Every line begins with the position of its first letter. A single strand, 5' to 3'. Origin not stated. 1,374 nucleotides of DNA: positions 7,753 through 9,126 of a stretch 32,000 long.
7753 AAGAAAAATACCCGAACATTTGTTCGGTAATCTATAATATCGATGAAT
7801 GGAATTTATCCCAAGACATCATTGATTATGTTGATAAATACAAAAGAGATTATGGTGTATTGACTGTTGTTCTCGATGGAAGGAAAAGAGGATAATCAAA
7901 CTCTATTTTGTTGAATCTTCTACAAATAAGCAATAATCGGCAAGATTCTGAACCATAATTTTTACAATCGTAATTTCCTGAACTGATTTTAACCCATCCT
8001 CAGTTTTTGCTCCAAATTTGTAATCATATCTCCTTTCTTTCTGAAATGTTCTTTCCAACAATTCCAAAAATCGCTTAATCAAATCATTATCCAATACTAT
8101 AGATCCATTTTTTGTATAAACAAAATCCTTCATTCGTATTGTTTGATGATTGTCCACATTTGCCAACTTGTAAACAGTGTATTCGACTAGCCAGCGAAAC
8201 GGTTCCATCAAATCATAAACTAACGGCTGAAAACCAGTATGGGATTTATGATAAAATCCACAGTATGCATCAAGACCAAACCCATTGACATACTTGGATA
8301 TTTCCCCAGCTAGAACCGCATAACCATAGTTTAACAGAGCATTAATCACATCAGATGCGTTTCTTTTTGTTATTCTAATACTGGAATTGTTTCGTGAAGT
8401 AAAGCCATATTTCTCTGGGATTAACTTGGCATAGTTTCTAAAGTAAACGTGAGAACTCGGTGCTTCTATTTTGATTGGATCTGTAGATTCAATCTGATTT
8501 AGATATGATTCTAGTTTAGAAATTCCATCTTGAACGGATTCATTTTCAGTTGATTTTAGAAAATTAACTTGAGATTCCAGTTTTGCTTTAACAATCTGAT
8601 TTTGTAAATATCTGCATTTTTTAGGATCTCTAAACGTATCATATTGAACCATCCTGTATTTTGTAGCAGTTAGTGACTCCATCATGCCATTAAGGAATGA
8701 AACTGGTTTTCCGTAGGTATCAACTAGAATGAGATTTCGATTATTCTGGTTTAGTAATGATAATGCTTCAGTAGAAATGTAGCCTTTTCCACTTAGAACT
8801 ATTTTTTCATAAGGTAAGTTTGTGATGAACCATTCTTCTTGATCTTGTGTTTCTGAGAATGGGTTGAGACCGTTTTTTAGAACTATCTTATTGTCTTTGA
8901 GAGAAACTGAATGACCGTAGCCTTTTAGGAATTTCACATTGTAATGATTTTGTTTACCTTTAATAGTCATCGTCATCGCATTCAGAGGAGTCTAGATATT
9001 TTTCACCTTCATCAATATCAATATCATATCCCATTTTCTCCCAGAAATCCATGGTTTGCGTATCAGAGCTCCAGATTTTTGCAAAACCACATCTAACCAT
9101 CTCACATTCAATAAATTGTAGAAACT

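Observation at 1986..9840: Casposon: a Cas1-integrase, PolB-encoding self-synthesizing transposon with perfect 77-bp TIRs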

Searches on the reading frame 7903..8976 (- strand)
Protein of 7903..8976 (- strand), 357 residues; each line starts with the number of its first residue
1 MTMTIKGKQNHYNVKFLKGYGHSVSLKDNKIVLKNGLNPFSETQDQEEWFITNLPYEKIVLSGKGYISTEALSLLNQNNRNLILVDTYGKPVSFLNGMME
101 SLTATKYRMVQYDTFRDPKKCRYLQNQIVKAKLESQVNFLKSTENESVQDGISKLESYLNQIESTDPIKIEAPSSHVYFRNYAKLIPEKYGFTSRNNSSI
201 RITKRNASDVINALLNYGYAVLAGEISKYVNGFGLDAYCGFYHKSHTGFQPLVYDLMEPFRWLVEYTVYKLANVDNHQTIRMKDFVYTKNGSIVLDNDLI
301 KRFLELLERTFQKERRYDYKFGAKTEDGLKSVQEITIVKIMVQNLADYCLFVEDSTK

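Call 9: search_protein_families(library=pfam, proteins=[window:7903-8976:-], max_evalue=0.01)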
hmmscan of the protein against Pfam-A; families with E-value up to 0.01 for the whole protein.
window:7903-8976:- (357 aa): 1 family
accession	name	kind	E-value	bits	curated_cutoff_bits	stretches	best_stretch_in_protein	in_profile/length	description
PF01867.21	Cas_Cas1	-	6.2e-50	170.4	22.3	1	19-308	5-282/283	CRISPR associated protein Cas1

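Call 17: find_encoding_contigs(protein=window:7903-8976:-, flank=10000, max_places=8)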
Protein window:7903-8976:- (357 aa): no gene with exactly this product is on record in the collection.

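Call 27: find_homologous_proteins(query=window:7903-8976:-, max_evalue=1e-10)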
Query window:7903-8976:- (357 aa): 1514 proteins with E <= 1e-10 among 3775 candidates; the best 120 are listed.
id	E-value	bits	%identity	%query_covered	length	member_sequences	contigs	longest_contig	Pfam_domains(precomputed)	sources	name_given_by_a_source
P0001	1.3e-234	796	100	99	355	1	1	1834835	PF01867.22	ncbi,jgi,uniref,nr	ncbi:CRISPR-associated endonuclease Cas1 [Candidatus Nitrosotenuis sp. DW1]|uniref:CRISPR-associated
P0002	1.9e-202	690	87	97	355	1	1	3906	PF01867.22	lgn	-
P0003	5.8e-202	688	86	97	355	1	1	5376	PF01867.22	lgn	-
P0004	1.6e-198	677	85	98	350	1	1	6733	PF01867.22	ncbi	-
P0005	2.9e-198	676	86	97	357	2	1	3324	PF01867.22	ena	-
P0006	1.7e-196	670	85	97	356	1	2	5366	PF01867.22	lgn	-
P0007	3.7e-196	669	86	97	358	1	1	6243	PF01867.22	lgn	-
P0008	5.0e-194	662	84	97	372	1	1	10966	PF01867.22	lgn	-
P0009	1.2e-193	661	83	97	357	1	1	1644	PF01867.22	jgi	-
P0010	1.2e-192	658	83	97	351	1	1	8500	PF01867.22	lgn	-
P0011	1.3e-192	658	83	97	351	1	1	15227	PF01867.22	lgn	-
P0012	2.7e-191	653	82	97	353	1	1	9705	PF01867.22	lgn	-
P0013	7.7e-191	652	83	97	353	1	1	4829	PF01867.22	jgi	jgi:CRISPR-associated protein Cas1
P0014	2.4e-189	647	82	97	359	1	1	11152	PF01867.22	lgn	-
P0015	1.2e-187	641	82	97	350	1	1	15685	PF01867.22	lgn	-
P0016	2.8e-187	640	80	97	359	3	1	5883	PF01867.22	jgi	-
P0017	8.6e-185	632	80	97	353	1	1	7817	PF01867.22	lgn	-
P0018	2.5e-183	627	78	97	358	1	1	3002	PF01867.22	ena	-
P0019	5.9e-183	626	78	97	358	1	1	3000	PF01867.22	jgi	-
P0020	9.6e-182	622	77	97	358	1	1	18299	PF01867.22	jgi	jgi:CRISPR-associated protein Cas1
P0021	2.9e-180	617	81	94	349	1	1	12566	PF01867.22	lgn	-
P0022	1.1e-178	612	82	94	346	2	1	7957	PF01867.22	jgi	-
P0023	6.6e-177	606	77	97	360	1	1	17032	PF01867.22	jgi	-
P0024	5.5e-176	603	77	97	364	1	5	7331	PF01867.22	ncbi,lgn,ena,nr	ncbi:MAG: CRISPR-associated endonuclease Cas1 [Thaumarchaeota archaeon]|nr:CRISPR-associated endonuc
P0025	3.4e-174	597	75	97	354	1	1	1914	PF01867.22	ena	-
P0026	4.2e-173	593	74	97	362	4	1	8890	PF01867.22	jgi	jgi:CRISPR-associated protein Cas1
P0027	1.1e-170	586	73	97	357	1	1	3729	PF01867.22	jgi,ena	-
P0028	1.4e-170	585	73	97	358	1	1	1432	PF01867.22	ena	-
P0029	1.7e-169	582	73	97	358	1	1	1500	PF01867.22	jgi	jgi:CRISPR-associated protein Cas1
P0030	2.4e-169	581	74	97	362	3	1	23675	PF01867.22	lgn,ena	-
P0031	2.5e-169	581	72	97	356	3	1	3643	PF01867.22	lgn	-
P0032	4.4e-169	580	73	99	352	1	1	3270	PF01867.22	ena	-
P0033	8.6e-169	579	74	97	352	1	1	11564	PF01867.22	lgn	-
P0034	1.6e-168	578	74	97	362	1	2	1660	PF01867.22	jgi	-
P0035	2.0e-168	578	73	97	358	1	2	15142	PF01867.22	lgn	-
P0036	2.9e-168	578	83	86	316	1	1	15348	PF01867.22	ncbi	ncbi:MAG: CRISPR-associated endonuclease Cas1, partial [Candidatus Nitrosotenuis sp.]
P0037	4.5e-166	570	74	96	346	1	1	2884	PF01867.22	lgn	-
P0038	6.3e-166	570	72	97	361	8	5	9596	PF01867.22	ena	-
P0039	8.1e-166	570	73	97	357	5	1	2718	PF01867.22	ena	-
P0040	1.1e-164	566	73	97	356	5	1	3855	PF01867.22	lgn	-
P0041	4.8e-164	564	73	97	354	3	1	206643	PF01867.22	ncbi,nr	ncbi:MAG: CRISPR-associated endonuclease Cas1 [Nitrosarchaeum sp.]|nr:CRISPR-associated endonuclease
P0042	7.9e-164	563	70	99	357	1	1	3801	PF01867.22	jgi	jgi:CRISPR-associated protein Cas1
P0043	2.3e-163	561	72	97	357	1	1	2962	PF01867.22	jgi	-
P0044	9.0e-163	560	68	97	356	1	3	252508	PF01867.22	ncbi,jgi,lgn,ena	jgi:CRISPR-associated protein Cas1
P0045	1.6e-161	555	69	97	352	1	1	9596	PF01867.22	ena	-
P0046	1.7e-161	555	68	99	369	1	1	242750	PF01867.22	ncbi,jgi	jgi:CRISPR-associated protein Cas1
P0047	2.3e-161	555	71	97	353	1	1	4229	PF01867.22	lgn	-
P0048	1.1e-160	553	68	97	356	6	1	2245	PF01867.22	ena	-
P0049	1.3e-160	552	68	97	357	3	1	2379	PF01867.22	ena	-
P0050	3.2e-160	551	71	97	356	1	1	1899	PF01867.22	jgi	-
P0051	6.9e-160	550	70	97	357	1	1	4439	PF01867.22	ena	-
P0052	9.8e-160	550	70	97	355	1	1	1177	PF01867.22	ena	-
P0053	1.7e-159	549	68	97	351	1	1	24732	PF01867.22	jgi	jgi:CRISPR-associated protein Cas1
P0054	2.1e-159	548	67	97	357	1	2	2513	PF01867.22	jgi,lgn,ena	-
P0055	4.1e-159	547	71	97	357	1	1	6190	PF01867.22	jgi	-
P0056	6.6e-159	547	71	97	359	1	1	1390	PF01867.22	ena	-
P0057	8.5e-159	546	70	97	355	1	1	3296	PF01867.22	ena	-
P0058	1.1e-158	546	67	97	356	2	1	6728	PF01867.22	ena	-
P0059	1.1e-158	546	70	97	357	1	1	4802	PF01867.22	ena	-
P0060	1.7e-158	545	68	97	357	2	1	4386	PF01867.22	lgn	-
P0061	1.9e-158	545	69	97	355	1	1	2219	PF01867.22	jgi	jgi:CRISPR-associated protein Cas1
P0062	2.5e-158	545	70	97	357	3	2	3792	PF01867.22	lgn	-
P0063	2.8e-158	545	71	97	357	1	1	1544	PF01867.22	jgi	-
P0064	2.9e-158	545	68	97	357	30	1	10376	PF01867.22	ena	-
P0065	4.6e-158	544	69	97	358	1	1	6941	PF01867.22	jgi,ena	-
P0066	5.9e-158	544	70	97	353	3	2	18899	PF01867.22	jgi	jgi:CRISPR-associated protein Cas1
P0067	8.5e-158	543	70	97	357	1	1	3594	PF01867.22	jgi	-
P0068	9.2e-158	543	67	98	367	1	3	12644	PF01867.22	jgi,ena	-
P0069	5.0e-157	541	68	97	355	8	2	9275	PF01867.22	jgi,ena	jgi:CRISPR-associated protein Cas1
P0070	5.4e-157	541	69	97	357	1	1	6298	PF01867.22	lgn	-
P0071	7.6e-157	540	67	97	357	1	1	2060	PF01867.22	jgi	jgi:CRISPR-associated protein Cas1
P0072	1.0e-156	540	68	97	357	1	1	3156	PF01867.22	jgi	-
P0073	1.4e-156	539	70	97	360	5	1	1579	PF01867.22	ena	-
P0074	2.4e-156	538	67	97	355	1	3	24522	PF01867.22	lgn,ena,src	-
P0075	3.7e-156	538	67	97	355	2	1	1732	PF01867.22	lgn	-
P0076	1.8e-155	536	69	97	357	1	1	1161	PF01867.22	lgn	-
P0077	1.9e-155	535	69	97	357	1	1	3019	PF01867.22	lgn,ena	-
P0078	2.2e-155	535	66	97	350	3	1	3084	PF01867.22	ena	-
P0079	3.2e-155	535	66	97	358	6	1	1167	PF01867.22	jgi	-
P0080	4.0e-155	534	85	79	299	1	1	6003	PF01867.22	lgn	-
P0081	5.4e-155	534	66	97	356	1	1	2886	PF01867.22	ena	-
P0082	7.8e-155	533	66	97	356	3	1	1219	PF01867.22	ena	-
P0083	1.1e-154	533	68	97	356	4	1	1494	PF01867.22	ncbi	-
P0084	1.3e-154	533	69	97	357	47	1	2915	PF01867.22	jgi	-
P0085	2.5e-154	532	67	97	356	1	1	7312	PF01867.22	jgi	jgi:CRISPR-associated protein Cas1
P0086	2.7e-154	532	67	97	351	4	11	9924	PF01867.22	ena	-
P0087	3.0e-154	532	66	97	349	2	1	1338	PF01867.22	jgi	-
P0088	3.6e-154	531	81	81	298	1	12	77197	PF01867.22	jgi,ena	jgi:CRISPR-associated protein Cas1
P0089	1.2e-153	530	68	97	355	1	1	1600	PF01867.22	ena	-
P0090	1.3e-153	529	66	97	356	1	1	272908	PF01867.22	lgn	-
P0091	2.9e-153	528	68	97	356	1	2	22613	PF01867.22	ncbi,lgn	ncbi:MAG: CRISPR-associated endonuclease Cas1 [Nitrosotalea sp.]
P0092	3.5e-153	528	70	97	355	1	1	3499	PF01867.22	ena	-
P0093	4.0e-153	528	69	97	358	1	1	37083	PF01867.22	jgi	-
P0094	1.0e-152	526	65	97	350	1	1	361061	PF01867.22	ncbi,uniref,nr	ncbi:CRISPR-associated endonuclease Cas1 [Nitrosarchaeum sp.]|uniref:CRISPR-associated endonuclease 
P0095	1.2e-152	526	65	97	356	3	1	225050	PF01867.22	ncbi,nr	ncbi:hypothetical protein YTPLAS73_09680 [Nitrosarchaeum sp.]|nr:hypothetical protein YTPLAS73_09680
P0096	2.5e-152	525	67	96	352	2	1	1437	PF01867.22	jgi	-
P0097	3.3e-152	525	68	97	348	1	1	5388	PF01867.22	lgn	-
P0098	9.2e-152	523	66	97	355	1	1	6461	PF01867.22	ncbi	-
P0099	1.2e-151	523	67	97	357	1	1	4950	PF01867.22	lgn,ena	-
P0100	1.5e-151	523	68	97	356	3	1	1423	PF01867.22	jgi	-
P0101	2.2e-151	522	66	97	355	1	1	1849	PF01867.22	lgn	-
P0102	2.9e-151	522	67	97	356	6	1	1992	PF01867.22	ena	-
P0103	5.7e-151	521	66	97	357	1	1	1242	PF01867.22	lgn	-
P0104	5.1e-150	518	66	97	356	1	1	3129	PF01867.22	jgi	jgi:CRISPR-associated protein Cas1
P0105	6.6e-150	517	69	97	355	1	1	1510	PF01867.22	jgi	-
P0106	7.1e-150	517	66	97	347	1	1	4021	PF01867.22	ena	-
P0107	1.5e-149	516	66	99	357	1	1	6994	PF01867.22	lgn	-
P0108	1.6e-149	516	66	97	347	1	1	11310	PF01867.22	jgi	-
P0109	1.7e-149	516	70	89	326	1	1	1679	PF01867.22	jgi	jgi:CRISPR-associated protein Cas1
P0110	3.6e-149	515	64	97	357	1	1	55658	PF01867.22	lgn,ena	-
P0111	4.0e-149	515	70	92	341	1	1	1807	PF01867.22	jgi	-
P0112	4.6e-149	514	64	97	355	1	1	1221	PF01867.22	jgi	-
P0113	6.7e-149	514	65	97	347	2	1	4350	PF01867.22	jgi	-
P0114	1.2e-148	513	63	97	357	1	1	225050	PF01867.22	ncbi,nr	ncbi:hypothetical protein YTPLAS73_10470 [Nitrosarchaeum sp.]|nr:hypothetical protein YTPLAS73_10470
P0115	2.9e-148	512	65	97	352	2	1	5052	PF01867.22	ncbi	-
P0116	6.8e-148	511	67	97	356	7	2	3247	PF01867.22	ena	-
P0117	1.0e-147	510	65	96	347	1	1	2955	PF01867.22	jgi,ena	-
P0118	1.2e-147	510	66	97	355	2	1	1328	PF01867.22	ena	-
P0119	1.7e-147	509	65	97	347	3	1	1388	PF01867.22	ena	-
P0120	1.8e-147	509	66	97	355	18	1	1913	PF01867.22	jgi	-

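Call 28: search_solved_structures(query=window:7903-8976:-, max_evalue=0.001, show_alignments=1)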
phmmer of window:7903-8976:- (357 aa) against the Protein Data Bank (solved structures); distinct sequences matched with E-value up to 0.001: 11.
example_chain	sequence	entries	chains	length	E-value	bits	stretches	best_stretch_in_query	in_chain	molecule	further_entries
6opm_A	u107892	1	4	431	2.6e-29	105.9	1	14-320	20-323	CRISPR-associated endonuclease Cas1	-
4n06_A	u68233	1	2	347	1.7e-22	83.5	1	57-286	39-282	CRISPR-associated endonuclease Cas1 1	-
7cr6_A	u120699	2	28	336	2.8e-17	66.3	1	56-317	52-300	CRISPR-associated endonuclease Cas1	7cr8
7mi4_A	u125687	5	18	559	1.9e-15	60.3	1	108-317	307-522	CRISPR-associated exonuclease Cas4/endonuclease Cas1 fusion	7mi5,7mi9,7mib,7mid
8d3l_A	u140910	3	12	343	6.7e-13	51.9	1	203-350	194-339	CRISPR-associated endonuclease Cas1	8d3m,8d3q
8d3p_A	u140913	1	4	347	6.9e-13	51.9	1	203-350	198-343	CRISPR-associated endonuclease Cas1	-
7kft_D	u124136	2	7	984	4.8e-08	36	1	122-290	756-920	Cas6-RT-Cas1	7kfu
9h1h_B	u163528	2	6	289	4.8e-05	26.1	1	203-273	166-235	CRISPR-associated endonuclease Cas1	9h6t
9hp8_F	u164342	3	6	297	5.1e-05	26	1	203-273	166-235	CRISPR-associated endonuclease Cas1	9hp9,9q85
6qxf_I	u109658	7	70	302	5.4e-05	26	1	203-276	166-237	CRISPR-associated endonuclease Cas1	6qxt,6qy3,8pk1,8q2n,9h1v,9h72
5xvn_A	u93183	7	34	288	0.00027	23.6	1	204-270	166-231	CRISPR-associated endonuclease Cas1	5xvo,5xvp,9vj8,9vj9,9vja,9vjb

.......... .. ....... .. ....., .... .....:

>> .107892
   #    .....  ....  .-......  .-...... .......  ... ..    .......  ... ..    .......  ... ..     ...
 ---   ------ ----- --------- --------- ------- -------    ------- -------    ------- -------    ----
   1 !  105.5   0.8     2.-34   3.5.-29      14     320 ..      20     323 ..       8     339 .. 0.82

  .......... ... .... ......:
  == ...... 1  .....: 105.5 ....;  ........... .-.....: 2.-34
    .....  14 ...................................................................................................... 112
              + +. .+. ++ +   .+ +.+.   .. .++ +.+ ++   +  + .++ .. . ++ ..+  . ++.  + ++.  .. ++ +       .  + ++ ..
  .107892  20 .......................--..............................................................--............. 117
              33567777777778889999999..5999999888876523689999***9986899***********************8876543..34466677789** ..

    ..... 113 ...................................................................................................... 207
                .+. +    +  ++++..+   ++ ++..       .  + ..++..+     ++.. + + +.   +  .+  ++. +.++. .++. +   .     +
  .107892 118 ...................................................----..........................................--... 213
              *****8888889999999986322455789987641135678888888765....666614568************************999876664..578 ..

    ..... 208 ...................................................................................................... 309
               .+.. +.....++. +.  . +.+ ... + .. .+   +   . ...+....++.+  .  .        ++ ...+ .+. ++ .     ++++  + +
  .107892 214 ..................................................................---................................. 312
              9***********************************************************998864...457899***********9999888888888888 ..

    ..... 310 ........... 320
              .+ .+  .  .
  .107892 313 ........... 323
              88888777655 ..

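Call 30: find_encoding_contigs(protein=P0001, flank=10000, max_places=4)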
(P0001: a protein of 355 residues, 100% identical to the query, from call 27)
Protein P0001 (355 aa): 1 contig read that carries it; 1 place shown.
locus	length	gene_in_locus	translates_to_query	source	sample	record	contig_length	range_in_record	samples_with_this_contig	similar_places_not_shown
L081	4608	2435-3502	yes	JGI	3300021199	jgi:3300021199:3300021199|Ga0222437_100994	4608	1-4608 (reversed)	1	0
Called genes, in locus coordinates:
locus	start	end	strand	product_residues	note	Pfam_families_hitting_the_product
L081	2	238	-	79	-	?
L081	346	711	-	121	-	PF14947:HTH_45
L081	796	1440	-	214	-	PF00565:SNase (weak)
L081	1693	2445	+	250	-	PF00583:Acetyltransf_1 (weak), PF13508:Acetyltransf_7 (faint)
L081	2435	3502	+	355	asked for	PF01867:Cas_Cas1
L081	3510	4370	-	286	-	-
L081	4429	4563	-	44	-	-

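Call 37: search_protein_families(library=ncbifam, proteins=[window:7903-8976:-], max_evalue=0.01)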
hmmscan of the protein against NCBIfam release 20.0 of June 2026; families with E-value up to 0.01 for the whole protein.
window:7903-8976:- (357 aa): 10 families
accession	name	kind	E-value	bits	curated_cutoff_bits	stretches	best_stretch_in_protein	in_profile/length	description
TIGR00287.1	cas1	equivalog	4e-43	147.7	71.7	1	47-319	26-302/327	CRISPR-associated endonuclease Cas1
NF049935.1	cas4g_cas1g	exception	7.1e-36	123.8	560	1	56-316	250-508/546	CRISPR-associated endonuclease Cas4g/Cas1g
TIGR03639.1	cas1_NMENI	exception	1.1e-32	113.4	120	1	23-283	11-246/278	type II CRISPR-associated endonuclease Cas1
TIGR04093.1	cas1_CYANO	exception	1.2e-32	113.2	385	1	31-349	12-329/334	type I-D CRISPR-associated endonuclease Cas1d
TIGR03640.1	cas1_DVULG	exception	1.2e-29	103.6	385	1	56-351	39-338/340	type I-C CRISPR-associated endonuclease Cas1c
TIGR04329.1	cas1_PREFRAN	exception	9e-25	87.4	300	1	28-309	15-283/317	type V CRISPR-associated endonuclease Cas1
TIGR03983.1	cas1_MYXAN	equivalog_domain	4.4e-24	85.1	358.05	1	51-314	42-307/347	type I-MYXAN CRISPR-associated endonuclease Cas1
TIGR03641.1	cas1_HMARI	exception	6.2e-15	55.3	304.1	1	52-313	30-283/324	type I-B CRISPR-associated endonuclease Cas1b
TIGR03638.1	cas1_ECOLI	exception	0.0026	17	215.6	1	203-305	164-262/269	type I-E CRISPR-associated endonuclease Cas1e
NF005047.0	PRK06460.1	equivalog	0.0076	15.2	501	0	61-102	67-108/376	hypothetical protein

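Call 38: search_protein_families(library=phrogs, proteins=[window:7903-8976:-], max_evalue=0.01)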
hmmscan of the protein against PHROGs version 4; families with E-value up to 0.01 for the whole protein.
window:7903-8976:- (357 aa): 1 family
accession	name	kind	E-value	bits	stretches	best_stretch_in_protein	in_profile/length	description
phrog_35024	-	unknown function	1.3e-21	78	1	40-311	257-529/572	-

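Call 59: search_protein_families(library=padloc, proteins=[window:7903-8976:-], max_evalue=0.01)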
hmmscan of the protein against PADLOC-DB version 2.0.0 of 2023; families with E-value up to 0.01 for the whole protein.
window:7903-8976:- (357 aa): 28 families (the best 25 are shown)
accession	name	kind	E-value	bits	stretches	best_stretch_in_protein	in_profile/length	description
PDLC01248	Cas1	-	1.8e-51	173.3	1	32-329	12-267/289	"CAS-I,CAS-II,CAS-III,CAS-IV,CAS-V,CAS-VI; acquisition_1"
PDLC01608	Cas1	-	4.7e-51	171.9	1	18-308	4-275/276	"CAS-I,CAS-II,CAS-III,CAS-IV,CAS-V,CAS-VI; acquisition_1"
PDLC00927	Cas1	-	1.1e-43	147.7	1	47-319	26-302/327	CRISPR-associated endonuclease Cas1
PDLC01249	Cas1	-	5.4e-41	138.8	1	18-274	4-238/246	"CAS-I,CAS-II,CAS-III,CAS-IV,CAS-V,CAS-VI; acquisition_1"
PDLC00928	Cas1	-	2.4e-37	126.6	1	32-316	11-289/315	Cas1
PDLC01449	Cas1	-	3e-37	126.4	1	29-317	10-257/285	"CAS-I,CAS-II,CAS-III,CAS-IV,CAS-V,CAS-VI; acquisition_1"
PDLC02061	Cas1_II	-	4.5e-36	122.5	1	59-280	66-259/335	-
PDLC02025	Cas1d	-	3.1e-34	116.9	1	51-318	32-281/316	-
PDLC00926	Cas1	-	3e-33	113.4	1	23-283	11-246/278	"CRISPR-associated endonuclease Cas1, subtype II/NMENI"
PDLC01743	Cas1c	-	1.7e-32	110.9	1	49-351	33-334/337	-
PDLC01333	Cas1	-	3.2e-32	110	1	57-281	36-239/270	"CAS-I,CAS-II,CAS-III,CAS-IV,CAS-V,CAS-VI; acquisition_1"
PDLC02064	Cas1a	-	1.3e-31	108.3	1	15-281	4-238/277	-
PDLC02066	Cas1b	-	1.3e-30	104.9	1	51-315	30-299/322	-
PDLC01747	Cas1g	-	2e-30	103.9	1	8-316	193-485/523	-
PDLC00923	Cas1c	-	3.1e-30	103.6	1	56-351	39-338/340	"CRISPR-associated endonuclease Cas1, subtype I-C/DVULG"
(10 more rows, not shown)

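Call 60: find_related_loci(query=window:7903-8976:-, collection=viral_contigs, flank=10000)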
Query window:7903-8976:- (357 aa) in viral_contigs; peptide patterns used: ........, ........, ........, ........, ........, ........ (x = any residue, [..] = any of these).
2 stretches matched a pattern, but none encodes a relative of the query by tblastn (E <= 1e-3).

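Call 62: find_encoding_contigs(protein=P0011, flank=10000, max_places=2)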
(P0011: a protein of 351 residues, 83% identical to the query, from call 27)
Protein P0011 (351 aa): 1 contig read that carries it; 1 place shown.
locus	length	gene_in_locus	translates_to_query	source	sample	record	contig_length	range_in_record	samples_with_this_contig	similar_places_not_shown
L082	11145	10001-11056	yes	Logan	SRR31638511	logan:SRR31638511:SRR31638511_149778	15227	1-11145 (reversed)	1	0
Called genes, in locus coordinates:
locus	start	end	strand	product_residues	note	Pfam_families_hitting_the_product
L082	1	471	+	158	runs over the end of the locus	-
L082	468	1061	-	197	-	-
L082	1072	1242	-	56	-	-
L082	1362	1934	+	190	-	-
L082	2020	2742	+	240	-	-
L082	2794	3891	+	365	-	PF04055:Radical_SAM, PF19288:CofH_C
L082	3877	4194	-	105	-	PF01910:Thiamine_BP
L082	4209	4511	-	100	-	-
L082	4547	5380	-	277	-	PF02621:VitK2_biosynth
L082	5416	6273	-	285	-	PF00571:CBS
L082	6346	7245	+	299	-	PF01380:SIS (faint)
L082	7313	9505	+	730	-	PF00009:GTP_EFTU, PF22042:EF-G_D2, PF03144:GTP_EFTU_D2, PF14492:EFG_III, PF03764:EFG_IV, PF00679:EFG_C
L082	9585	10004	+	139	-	-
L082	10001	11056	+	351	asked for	PF01867:Cas_Cas1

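Call 63: find_encoding_contigs(protein=P0015, flank=10000, max_places=2)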
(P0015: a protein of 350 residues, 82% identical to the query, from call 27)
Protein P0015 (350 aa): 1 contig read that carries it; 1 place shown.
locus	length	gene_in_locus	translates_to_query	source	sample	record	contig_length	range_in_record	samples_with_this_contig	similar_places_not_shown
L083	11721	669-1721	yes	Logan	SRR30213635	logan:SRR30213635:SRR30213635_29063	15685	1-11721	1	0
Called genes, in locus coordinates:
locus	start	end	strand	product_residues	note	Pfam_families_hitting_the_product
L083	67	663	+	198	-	PF18728:HEPN_AbiV (weak)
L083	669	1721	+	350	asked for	PF01867:Cas_Cas1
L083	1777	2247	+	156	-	-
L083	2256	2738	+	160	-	PF08937:ThsB_TIR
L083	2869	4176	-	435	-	-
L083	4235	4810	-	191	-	-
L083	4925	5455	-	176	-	-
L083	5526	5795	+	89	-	-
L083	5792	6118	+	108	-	-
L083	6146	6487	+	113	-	-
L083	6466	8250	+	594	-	PF03175:DNA_pol_B_2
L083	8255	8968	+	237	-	PF02353:CMAS (weak), PF08123:DOT1 (weak)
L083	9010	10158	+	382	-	-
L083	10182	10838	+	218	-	-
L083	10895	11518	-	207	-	-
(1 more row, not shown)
